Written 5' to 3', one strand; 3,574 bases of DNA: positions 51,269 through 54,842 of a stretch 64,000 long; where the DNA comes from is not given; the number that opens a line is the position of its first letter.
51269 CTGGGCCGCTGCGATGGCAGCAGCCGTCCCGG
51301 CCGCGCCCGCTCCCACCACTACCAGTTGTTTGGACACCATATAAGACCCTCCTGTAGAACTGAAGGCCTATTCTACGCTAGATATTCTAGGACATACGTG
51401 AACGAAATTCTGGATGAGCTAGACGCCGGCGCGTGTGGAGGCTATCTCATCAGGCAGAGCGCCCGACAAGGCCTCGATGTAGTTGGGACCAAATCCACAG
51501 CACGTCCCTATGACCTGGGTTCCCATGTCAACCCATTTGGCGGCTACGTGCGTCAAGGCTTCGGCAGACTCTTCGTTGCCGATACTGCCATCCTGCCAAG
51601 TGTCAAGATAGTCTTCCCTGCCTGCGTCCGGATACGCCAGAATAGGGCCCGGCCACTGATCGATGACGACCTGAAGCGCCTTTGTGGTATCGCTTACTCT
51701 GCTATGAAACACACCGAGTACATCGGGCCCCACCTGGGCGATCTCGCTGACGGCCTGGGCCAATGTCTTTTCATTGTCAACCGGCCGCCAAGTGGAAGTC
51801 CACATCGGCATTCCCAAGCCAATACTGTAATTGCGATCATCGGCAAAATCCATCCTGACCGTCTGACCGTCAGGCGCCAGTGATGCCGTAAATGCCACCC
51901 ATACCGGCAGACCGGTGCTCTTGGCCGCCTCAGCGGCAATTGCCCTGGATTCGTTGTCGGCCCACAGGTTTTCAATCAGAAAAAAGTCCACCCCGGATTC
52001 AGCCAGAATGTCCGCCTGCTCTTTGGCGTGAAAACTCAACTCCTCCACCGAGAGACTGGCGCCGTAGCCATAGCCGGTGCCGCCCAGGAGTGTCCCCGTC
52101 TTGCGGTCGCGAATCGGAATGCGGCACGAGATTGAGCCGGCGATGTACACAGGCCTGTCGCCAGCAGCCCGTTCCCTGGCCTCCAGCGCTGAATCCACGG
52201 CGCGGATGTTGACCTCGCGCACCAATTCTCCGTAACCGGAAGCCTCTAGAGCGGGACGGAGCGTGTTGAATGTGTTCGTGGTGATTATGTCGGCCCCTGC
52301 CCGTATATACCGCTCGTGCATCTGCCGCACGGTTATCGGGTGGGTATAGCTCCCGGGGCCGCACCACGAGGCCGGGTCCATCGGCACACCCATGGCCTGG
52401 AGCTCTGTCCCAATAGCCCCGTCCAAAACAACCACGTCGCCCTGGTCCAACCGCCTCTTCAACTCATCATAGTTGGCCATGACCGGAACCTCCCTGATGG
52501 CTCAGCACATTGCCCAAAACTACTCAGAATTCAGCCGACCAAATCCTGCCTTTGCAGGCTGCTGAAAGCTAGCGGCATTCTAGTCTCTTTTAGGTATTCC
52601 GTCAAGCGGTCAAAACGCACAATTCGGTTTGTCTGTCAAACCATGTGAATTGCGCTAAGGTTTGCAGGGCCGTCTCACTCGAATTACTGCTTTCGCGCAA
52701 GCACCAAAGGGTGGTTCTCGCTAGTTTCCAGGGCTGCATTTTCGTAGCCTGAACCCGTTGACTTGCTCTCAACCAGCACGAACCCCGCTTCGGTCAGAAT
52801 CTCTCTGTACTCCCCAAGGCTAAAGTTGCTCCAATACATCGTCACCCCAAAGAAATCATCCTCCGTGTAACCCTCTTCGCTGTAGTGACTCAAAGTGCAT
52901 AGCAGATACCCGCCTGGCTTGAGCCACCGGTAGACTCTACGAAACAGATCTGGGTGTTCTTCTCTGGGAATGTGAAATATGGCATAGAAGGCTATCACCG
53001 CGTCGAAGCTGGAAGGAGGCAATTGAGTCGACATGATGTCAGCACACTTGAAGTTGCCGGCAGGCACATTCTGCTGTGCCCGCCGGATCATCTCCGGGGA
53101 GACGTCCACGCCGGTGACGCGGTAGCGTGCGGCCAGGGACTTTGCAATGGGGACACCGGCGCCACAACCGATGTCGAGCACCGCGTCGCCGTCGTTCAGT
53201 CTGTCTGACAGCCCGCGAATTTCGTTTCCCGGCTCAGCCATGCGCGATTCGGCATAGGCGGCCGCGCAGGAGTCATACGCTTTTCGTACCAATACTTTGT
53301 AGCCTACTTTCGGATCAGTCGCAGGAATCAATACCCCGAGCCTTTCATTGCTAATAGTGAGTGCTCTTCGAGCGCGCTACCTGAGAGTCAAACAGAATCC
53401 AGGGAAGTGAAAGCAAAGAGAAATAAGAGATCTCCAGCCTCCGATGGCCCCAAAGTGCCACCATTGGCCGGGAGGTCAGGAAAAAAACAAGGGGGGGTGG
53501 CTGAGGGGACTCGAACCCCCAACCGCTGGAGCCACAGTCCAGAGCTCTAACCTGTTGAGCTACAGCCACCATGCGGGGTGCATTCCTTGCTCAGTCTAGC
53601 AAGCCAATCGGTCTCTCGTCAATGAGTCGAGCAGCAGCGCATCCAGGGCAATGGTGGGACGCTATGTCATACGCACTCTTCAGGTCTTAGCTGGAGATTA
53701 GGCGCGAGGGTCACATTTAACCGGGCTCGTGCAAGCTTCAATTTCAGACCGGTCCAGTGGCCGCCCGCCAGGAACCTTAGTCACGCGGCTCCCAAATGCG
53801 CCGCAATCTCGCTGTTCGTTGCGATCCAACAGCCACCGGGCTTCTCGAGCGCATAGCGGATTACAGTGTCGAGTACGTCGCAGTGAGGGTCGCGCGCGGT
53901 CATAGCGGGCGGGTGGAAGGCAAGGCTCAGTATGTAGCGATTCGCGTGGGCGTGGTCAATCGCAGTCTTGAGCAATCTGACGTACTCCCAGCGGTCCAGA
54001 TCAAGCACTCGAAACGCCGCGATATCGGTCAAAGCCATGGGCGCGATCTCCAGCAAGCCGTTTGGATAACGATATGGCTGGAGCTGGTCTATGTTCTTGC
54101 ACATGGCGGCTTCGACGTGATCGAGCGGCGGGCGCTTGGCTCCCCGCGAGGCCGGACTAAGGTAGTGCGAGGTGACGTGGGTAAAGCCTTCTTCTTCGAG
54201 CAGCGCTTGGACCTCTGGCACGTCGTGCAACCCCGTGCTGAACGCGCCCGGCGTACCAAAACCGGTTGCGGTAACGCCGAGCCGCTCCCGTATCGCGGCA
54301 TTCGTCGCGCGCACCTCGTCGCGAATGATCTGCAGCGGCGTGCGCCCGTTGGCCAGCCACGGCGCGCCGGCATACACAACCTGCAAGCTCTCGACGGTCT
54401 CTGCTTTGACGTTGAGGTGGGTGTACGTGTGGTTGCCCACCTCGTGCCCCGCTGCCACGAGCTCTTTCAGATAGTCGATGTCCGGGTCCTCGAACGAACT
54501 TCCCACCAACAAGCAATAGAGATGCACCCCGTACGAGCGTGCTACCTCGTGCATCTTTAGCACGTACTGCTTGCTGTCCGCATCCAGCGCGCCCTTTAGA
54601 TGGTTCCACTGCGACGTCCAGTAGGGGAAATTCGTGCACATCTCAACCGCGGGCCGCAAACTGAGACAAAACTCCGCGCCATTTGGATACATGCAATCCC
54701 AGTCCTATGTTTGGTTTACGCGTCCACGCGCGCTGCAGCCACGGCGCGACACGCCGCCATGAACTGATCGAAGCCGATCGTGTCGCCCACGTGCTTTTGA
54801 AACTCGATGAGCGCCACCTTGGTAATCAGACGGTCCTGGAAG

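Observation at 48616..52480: BHMT-like homocysteine methyltransferase with a heterodimeric HcnB/HcnC (opine/sarcosine-oxidase-like) FAD oxidase: candidate N-methyl compound demethylation pathway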

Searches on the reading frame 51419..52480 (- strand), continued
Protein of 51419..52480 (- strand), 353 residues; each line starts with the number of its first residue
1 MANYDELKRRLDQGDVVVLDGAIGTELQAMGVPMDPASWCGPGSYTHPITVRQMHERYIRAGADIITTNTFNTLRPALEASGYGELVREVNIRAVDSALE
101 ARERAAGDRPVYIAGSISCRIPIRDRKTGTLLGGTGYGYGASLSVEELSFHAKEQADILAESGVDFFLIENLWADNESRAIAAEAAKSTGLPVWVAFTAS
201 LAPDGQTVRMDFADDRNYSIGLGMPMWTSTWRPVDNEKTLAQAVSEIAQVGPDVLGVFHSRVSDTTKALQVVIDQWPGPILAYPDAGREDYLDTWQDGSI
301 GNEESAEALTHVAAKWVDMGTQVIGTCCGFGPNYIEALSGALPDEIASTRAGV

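Call 46: find_encoding_contigs(protein=P0300, flank=7000, max_places=1)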
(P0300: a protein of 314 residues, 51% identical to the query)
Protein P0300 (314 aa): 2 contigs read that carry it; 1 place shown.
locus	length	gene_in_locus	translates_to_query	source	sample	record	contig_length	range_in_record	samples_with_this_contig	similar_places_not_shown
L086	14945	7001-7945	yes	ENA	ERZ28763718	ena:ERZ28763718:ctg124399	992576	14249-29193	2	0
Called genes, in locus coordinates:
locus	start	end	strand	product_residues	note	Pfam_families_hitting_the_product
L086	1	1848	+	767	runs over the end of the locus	PF01315:Ald_Xan_dh_C, PF02738:MoCoBD_1, PF20256:MoCoBD_2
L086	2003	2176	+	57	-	-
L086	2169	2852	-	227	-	PF04909:Amidohydro_2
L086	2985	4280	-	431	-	PF00872:Transposase_mut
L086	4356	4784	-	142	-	-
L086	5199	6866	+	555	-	PF00732:GMC_oxred_N, PF00890:FAD_binding_2 (faint), PF05834:Lycopene_cycl (weak), PF05199:GMC_oxred_C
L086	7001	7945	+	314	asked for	PF02574:S-methyl_trans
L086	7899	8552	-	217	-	-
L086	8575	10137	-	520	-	PF00496:SBP_bac_5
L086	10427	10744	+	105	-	PF26354:DMF_alpha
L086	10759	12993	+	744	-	PF13385:Laminin_G_3, PF20254:DMFA2_C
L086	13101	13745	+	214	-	PF02129:Peptidase_S15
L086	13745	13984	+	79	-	-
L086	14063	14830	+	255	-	PF08530:PepX_C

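Call 47: search_dna_similar(query=L080:8995-9894:+, collection=plasmids, mode=protein, max_rows=30, max_evalue=1e-40)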
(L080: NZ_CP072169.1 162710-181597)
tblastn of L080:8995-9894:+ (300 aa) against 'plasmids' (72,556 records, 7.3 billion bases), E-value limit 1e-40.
Records with a match: 220; places in all: 224; records where one place covers at least 80% of the query: 218.
Best place of each record, by identity: >=99% 2; 60-80% 151; <60% 67.
By first word of the organism name: Rhizobium 138; Agrobacterium 23; Sinorhizobium 12; Rahnella 12; Vibrio 8; Acinetobacter 7; Shinella 6; Thioclava 3; Burkholderia 2; Roseateles 1; and 8 more.
By predicted mobility (MOB-suite, as given by PLSDB): non-mobilizable 142; conjugative 68; mobilizable 10.
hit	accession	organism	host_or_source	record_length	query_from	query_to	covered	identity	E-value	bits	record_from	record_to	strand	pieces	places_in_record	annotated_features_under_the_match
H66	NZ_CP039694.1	Agrobacterium larrymoorei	-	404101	1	300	100%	100.0%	0e+0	606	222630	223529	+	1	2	homocysteine S-methyltransferase family protein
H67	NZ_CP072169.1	Agrobacterium larrymoorei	Ficus benjamina,cell culture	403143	1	300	100%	100.0%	0e+0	606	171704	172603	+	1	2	homocysteine S-methyltransferase family protein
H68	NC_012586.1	Sinorhizobium fredii NGR234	-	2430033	1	300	100%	73.7%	3e-128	409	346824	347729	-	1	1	record has no annotation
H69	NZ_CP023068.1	Sinorhizobium sojae CCBAU 05684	G.max,nodule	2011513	1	299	100%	73.8%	4e-131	417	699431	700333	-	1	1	record has no annotation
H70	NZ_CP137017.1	Sinorhizobium fredii GR64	Phaseolus vulgaris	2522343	1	300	100%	73.0%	9e-128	407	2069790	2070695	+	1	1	record has no annotation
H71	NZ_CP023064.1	Sinorhizobium sp. CCBAU 05631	G.max,nodule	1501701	1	300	100%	72.5%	1e-117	379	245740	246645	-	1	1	record has no annotation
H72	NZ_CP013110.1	Sinorhizobium americanum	Vachellia farnesiana,cell culture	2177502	1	300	100%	72.4%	4e-127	405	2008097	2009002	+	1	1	record has no annotation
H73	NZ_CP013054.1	Sinorhizobium americanum CCGM7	Phaseolus vulgaris,root nodules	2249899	1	300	100%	72.4%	4e-127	405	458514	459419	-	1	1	none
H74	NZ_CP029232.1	Sinorhizobium fredii CCBAU 45436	Glycine max,cell culture,plant root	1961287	1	300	100%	72.4%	6e-125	399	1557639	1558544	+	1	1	record has no annotation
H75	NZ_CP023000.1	Rhizobium sp. 11515TR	Cell culture,agricultural soil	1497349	1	298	99%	72.4%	3e-132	421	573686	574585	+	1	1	record has no annotation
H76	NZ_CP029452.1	Sinorhizobium fredii CCBAU 25509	Glycine soja,cell culture,plant root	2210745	1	300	100%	71.9%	8e-124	396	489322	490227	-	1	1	record has no annotation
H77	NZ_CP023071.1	Sinorhizobium fredii CCBAU 83666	G.max,nodule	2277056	1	300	100%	71.9%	8e-124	396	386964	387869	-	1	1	record has no annotation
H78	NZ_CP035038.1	Sinorhizobium fredii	single cell,soil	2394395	1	300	100%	71.9%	8e-124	396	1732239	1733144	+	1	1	none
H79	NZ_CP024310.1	Sinorhizobium fredii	Phaseolus vulgaris,cell culture,plant ...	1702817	1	300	100%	71.4%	8e-126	402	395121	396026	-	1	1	record has no annotation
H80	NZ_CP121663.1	Rhizobium sp. CB3090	Gliricidia sp.,cell culture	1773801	1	300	100%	71.3%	2e-126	404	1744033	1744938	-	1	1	record has no annotation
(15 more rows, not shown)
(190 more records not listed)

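Call 74: find_encoding_contigs(protein=P0001, flank=10000, max_places=2)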
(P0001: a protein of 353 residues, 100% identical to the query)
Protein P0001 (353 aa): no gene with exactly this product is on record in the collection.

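Call 75: find_encoding_contigs(protein=P0122, flank=7000, max_places=2)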
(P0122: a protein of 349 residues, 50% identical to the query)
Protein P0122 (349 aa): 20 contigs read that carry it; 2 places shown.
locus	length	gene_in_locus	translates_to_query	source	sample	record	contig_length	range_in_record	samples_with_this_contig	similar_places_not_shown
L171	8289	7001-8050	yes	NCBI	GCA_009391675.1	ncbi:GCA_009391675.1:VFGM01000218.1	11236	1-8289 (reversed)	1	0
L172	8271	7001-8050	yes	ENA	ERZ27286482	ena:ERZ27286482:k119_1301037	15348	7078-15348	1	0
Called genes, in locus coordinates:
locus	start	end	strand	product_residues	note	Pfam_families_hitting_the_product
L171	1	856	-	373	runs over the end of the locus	PF01266:DAO, PF01494:FAD_binding_3 (faint), PF13450:NAD_binding_8 (weak)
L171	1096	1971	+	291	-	PF00892:EamA, PF00893:Multi_Drug_Res (faint), PF00892:EamA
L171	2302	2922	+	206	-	-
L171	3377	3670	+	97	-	PF11746:DUF3303 (weak)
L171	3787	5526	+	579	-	PF02776:TPP_enzyme_N, PF00205:TPP_enzyme_M, PF02775:TPP_enzyme_C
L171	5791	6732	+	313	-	PF03069:FmdA_AmdA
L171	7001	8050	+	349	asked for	PF02574:S-methyl_trans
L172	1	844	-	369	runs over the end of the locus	PF01266:DAO, PF01494:FAD_binding_3 (faint), PF13450:NAD_binding_8 (weak)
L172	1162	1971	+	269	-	PF00892:EamA, PF00893:Multi_Drug_Res (faint), PF00892:EamA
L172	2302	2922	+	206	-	-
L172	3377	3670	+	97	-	PF11746:DUF3303 (weak)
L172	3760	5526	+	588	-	PF02776:TPP_enzyme_N, PF00205:TPP_enzyme_M, PF02775:TPP_enzyme_C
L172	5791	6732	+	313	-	PF03069:FmdA_AmdA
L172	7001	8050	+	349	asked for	PF02574:S-methyl_trans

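Call 76: find_encoding_contigs(protein=P0124, flank=7000, max_places=2)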
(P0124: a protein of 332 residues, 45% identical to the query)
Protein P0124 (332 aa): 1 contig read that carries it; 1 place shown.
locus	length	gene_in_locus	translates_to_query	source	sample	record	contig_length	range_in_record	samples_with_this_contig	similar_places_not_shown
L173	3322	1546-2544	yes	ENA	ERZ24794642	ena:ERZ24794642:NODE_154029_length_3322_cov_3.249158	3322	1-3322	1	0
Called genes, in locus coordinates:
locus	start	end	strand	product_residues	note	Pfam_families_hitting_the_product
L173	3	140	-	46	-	?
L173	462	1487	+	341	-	PF03747:ADP_ribosyl_GH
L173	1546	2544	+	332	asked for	PF02574:S-methyl_trans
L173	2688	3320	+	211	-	?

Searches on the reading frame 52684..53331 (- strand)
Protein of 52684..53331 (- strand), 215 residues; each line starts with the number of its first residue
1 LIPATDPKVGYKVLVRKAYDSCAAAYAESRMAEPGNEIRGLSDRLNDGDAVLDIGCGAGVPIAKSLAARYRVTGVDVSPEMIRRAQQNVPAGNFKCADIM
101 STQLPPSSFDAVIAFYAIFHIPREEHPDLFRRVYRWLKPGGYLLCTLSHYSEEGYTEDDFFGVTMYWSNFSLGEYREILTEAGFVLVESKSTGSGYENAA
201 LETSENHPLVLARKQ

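Call 4: search_protein_families(library=pfam, proteins=[window:52684-53331:-])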
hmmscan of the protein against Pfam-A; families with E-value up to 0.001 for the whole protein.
window:52684-53331:- (215 aa): 10 families
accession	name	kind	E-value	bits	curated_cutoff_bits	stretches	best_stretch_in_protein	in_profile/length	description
PF13649.12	Methyltransf_25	-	1.1e-23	84.1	27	1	51-141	1-97/97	Methyltransferase domain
PF08241.18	Methyltransf_11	-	1e-22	81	21.2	1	52-145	1-95/95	Methyltransferase domain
PF13489.12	Methyltransf_23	-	4.1e-18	66.1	27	1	32-188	7-163/164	Methyltransferase domain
PF08242.18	Methyltransf_12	-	6.6e-16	59.3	30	1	52-143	1-98/98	Methyltransferase domain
PF13847.12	Methyltransf_31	-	3e-13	50.1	27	1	46-149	2-113/145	Methyltransferase domain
PF02353.26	CMAS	-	1e-10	41.9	27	1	44-151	59-171/273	Mycolic acid cyclopropane synthetase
PF01209.24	Ubie_methyltran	-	3.9e-08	33.4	20.1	1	47-146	47-152/233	ubiE/COQ5 methyltransferase family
PF06325.19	PrmA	-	1.1e-06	28.8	22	1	40-143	154-256/296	Ribosomal protein L11 methyltransferase (PrmA)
PF05175.20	MTS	-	4.3e-05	23.7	23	1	48-114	32-104/170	Methyltransferase small domain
PF01135.25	PCMT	-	0.00055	20.2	20.3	0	45-93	71-122/210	Protein-L-isoaspartate(D-aspartate) O-methyltransferase (PCMT)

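Call 5: search_protein_families(library=ncbifam, proteins=[window:52684-53331:-])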
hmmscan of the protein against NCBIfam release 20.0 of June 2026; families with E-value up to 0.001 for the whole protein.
window:52684-53331:- (215 aa): 43 families (the best 25 are shown)
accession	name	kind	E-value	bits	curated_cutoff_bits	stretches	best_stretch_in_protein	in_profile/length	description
NF043040.1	corrin_prot_MT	hypoth_equivalog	1.1e-16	61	180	1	43-144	36-146/216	corrinoid protein-associated methyltransferase CpaM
NF041536.1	ArsM_DUF2284_UU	exception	3.7e-15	55.2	575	1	44-146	73-181/459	arsenite methyltransferase/DUF2284 domain selenoprotein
NF045667.1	MTase_DVU1556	equivalog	9.2e-15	54.7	155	1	44-187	19-163/213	DVU_1556 family methyltransferase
NF041537.1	ArsM_AhpD_UU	exception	1.2e-13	50.6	510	1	45-146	74-181/345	arsenite methyltransferase/AhpD domain selenoprotein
NF047649.1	MTase_UXPK_star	exception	2.4e-13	49.8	460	1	44-145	74-181/283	methyltransferase/UXPK-star double selenoprotein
TIGR02072.1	BioC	equivalog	2.7e-12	47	184.95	1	49-146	36-133/244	malonyl-ACP O-methyltransferase BioC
NF008823.0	PRK11873.1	subfamily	8.9e-12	45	263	1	44-145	74-181/272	arsenite methyltransferase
TIGR02021.1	BchM-ChlM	equivalog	1.1e-11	44.5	158.9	1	41-133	48-143/218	magnesium protoporphyrin IX methyltransferase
NF041820.1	daptide_MTase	equivalog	3.3e-11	43.1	175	1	19-157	7-154/243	daptide-type RiPP biosynthesis methyltransferase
NF002463.0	PRK01683.1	equivalog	7e-11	42.2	297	1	48-145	32-128/258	trans-aconitate 2-methyltransferase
TIGR01983.1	UbiG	equivalog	3.4e-10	39.6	102.95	1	47-145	49-151/228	bifunctional 2-polyprenyl-6-hydroxyphenol methylase/3-demethylubiquinol 3-O-methyltransferase UbiG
NF007610.0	PRK10258.1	equivalog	5.2e-10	39.1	342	1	49-146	44-140/251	malonyl-ACP O-methyltransferase BioC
NF001244.0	PRK00216.1-5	equivalog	7.6e-09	35.2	216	1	47-145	48-153/236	bifunctional demethylmenaquinone methyltransferase/2-methoxy-6-polyprenyl-1,4-benzoquinol methylase UbiE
NF010703.0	PRK14103.1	equivalog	1.3e-08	34.6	320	1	49-143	31-122/256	trans-aconitate 2-methyltransferase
TIGR01934.1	MenG_MenH_UbiE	subfamily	1.4e-08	34.3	158.35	1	47-146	39-142/223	ubiquinone/menaquinone biosynthesis methyltransferase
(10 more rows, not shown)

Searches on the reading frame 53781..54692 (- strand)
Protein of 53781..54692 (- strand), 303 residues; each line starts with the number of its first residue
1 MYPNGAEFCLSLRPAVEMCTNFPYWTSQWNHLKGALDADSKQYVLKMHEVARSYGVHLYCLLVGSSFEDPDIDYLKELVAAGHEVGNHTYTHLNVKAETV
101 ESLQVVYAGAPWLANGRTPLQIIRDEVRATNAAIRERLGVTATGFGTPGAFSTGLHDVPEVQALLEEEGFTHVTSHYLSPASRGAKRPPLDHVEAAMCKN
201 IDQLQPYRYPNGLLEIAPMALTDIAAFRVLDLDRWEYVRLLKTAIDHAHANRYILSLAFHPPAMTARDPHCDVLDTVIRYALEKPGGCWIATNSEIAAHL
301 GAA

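Call 4: search_protein_families(library=pfam, proteins=[window:53781-54692:-])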
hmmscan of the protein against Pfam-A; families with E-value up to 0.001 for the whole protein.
window:53781-54692:- (303 aa): 1 family
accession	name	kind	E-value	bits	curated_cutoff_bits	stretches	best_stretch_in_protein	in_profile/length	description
PF01522.26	Polysacc_deac_1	-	9e-09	35.8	23.1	1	41-150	18-106/124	Polysaccharide deacetylase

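Call 5: search_protein_families(library=ncbifam, proteins=[window:53781-54692:-])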
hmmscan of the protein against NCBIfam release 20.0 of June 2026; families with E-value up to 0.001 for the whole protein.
window:53781-54692:- (303 aa): 2 families
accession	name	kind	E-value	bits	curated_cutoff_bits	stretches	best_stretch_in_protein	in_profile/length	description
TIGR02873.1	spore_ylxY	hypoth_equivalog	0.00036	19.8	391.5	0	41-102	97-157/268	probable sporulation protein, polysaccharide deacetylase family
NF045821.1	PgAcgDacpgdA1_Bac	equivalog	0.00042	19.3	400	1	41-96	100-154/282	peptidoglycan-N-acetylglucosamine deacetylase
